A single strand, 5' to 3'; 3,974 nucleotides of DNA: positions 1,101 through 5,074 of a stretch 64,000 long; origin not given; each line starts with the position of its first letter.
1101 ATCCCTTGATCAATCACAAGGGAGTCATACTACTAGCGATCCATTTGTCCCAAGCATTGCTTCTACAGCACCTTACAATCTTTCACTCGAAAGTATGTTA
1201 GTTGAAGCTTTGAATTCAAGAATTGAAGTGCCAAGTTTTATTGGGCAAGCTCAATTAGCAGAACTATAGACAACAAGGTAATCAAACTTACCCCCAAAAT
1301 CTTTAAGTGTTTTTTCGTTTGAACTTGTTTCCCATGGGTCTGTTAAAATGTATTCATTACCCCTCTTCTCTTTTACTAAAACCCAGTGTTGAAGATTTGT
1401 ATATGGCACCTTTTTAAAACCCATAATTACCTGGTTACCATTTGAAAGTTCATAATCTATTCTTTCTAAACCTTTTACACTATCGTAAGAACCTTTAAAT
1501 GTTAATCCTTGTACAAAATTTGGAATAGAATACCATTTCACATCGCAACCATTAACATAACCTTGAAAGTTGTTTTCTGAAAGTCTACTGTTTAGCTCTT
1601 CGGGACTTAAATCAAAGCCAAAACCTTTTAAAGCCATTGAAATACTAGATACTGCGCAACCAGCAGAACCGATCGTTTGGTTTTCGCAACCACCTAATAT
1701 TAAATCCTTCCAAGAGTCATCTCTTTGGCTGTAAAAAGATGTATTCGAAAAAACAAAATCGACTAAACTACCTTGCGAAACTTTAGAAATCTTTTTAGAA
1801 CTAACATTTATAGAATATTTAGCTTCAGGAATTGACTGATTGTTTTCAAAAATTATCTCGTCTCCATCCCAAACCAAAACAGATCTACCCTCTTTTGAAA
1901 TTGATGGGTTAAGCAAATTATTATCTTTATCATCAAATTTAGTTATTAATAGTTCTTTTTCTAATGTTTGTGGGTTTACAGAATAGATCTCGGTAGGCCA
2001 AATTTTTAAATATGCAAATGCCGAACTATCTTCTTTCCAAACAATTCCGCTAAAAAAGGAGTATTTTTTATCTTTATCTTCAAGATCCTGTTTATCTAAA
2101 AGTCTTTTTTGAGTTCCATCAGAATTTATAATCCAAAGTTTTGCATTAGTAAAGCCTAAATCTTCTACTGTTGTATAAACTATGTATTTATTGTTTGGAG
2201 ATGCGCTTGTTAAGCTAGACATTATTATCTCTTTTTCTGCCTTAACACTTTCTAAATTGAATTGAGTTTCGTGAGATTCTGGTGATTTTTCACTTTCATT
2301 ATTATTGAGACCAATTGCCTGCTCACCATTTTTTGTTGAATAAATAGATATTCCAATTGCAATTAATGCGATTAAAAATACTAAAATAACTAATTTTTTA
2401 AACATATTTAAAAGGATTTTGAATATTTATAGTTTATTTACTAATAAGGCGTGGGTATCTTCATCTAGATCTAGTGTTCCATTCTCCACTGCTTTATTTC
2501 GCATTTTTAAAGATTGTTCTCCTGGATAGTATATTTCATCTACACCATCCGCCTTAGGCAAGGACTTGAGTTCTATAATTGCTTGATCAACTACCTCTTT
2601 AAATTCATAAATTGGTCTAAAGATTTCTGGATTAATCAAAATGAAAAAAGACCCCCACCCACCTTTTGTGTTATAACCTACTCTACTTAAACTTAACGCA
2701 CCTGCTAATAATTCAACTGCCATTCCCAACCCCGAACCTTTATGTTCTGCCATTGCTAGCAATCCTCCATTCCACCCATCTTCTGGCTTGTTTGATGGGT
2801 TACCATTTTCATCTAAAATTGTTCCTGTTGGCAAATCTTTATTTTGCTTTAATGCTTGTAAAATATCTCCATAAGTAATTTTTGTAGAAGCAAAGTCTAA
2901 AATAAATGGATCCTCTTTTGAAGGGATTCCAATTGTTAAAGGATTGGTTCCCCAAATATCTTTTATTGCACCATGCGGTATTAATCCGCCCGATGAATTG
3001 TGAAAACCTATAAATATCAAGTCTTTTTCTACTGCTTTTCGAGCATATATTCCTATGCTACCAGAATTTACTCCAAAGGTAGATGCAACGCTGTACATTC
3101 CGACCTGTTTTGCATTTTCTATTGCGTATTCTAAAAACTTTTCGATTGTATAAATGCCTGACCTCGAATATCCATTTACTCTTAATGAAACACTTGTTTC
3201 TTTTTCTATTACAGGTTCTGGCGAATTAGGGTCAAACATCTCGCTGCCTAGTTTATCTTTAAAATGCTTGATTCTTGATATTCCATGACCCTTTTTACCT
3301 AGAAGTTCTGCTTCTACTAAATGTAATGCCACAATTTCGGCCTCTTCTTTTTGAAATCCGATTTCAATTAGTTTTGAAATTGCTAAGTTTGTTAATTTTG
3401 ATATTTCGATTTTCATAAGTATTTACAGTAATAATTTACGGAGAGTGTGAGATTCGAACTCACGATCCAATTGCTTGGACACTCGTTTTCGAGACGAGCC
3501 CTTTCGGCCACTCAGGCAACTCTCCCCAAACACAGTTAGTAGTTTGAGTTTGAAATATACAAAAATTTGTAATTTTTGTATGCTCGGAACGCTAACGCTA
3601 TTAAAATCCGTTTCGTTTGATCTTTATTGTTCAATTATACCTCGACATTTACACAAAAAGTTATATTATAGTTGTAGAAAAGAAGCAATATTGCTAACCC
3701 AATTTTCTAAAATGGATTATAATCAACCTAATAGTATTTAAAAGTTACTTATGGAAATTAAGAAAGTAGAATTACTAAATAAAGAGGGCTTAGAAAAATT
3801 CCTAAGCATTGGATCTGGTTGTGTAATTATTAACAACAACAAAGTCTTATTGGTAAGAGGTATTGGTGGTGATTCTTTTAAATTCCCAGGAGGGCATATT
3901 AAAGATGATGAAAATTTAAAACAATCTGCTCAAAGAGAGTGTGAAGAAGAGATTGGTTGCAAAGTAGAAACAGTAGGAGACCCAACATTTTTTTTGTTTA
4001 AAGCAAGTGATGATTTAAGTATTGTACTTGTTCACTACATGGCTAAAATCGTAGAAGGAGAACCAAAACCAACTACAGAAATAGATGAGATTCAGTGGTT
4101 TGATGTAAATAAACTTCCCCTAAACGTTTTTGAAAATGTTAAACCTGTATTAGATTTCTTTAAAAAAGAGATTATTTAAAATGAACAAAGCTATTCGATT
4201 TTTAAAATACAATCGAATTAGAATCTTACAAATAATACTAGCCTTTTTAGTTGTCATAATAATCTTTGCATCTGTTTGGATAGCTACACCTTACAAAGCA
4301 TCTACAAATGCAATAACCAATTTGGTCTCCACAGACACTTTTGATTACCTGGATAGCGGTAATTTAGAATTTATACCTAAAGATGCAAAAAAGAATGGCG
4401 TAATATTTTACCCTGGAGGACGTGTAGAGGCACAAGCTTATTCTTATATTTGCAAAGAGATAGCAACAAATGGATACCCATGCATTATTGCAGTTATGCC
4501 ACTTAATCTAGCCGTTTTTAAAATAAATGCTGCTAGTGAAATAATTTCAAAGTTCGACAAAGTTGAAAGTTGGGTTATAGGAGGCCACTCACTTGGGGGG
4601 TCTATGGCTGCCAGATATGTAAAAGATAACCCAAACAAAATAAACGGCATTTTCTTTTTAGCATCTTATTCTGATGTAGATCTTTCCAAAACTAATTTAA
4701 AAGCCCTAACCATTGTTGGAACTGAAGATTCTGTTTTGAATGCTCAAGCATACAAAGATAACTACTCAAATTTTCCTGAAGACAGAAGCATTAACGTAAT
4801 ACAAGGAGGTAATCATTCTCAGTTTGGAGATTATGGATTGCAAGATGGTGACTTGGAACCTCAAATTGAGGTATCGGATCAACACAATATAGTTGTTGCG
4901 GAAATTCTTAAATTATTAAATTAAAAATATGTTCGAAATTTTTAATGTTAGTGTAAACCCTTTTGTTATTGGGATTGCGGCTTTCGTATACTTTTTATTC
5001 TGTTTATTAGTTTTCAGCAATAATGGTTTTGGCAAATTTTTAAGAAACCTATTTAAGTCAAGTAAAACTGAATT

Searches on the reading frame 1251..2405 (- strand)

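Call 52: search_protein_families(library=pfam, proteins=[window:1251-2405:-], max_evalue=0.00001)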
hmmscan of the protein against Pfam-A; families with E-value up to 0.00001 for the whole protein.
window:1251-2405:- (384 aa): 1 family
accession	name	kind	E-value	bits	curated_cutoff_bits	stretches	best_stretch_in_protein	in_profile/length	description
PF13529.12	Peptidase_C39_2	-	2.7e-08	34.9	24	1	223-358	4-143/143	Peptidase_C39 like family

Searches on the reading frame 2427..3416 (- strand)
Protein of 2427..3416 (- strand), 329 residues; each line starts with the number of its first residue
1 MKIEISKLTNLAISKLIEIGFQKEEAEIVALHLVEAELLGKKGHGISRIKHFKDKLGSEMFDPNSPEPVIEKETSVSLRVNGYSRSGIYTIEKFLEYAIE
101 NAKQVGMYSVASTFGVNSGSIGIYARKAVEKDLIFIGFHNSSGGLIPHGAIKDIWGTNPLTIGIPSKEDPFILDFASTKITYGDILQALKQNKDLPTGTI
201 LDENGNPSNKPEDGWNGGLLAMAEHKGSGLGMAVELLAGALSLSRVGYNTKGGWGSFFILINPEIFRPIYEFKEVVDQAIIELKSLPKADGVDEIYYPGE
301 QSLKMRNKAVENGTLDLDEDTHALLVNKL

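Call 52: search_protein_families(library=pfam, proteins=[window:2427-3416:-], max_evalue=0.00001)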
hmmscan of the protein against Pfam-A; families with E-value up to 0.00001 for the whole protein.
window:2427-3416:- (329 aa): 1 family
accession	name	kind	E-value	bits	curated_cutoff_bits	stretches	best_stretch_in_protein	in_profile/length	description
PF02615.19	Ldh_2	-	2.8e-81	273.7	38.8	1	4-323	2-330/333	Malate/L-lactate dehydrogenase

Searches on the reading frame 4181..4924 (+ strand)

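Call 52: search_protein_families(library=pfam, proteins=[window:4181-4924:+], max_evalue=0.00001)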
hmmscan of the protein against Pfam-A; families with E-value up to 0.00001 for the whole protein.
window:4181-4924:+ (247 aa): 2 families
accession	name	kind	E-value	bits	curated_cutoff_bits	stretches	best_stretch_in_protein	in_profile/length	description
PF12695.13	Abhydrolase_5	-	1.3e-54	184.9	27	1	73-234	1-162/164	Alpha/beta hydrolase family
PF12146.15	Hydrolase_4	-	1.1e-08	35.1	27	0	130-167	77-114/239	Serine aminopeptidase, S33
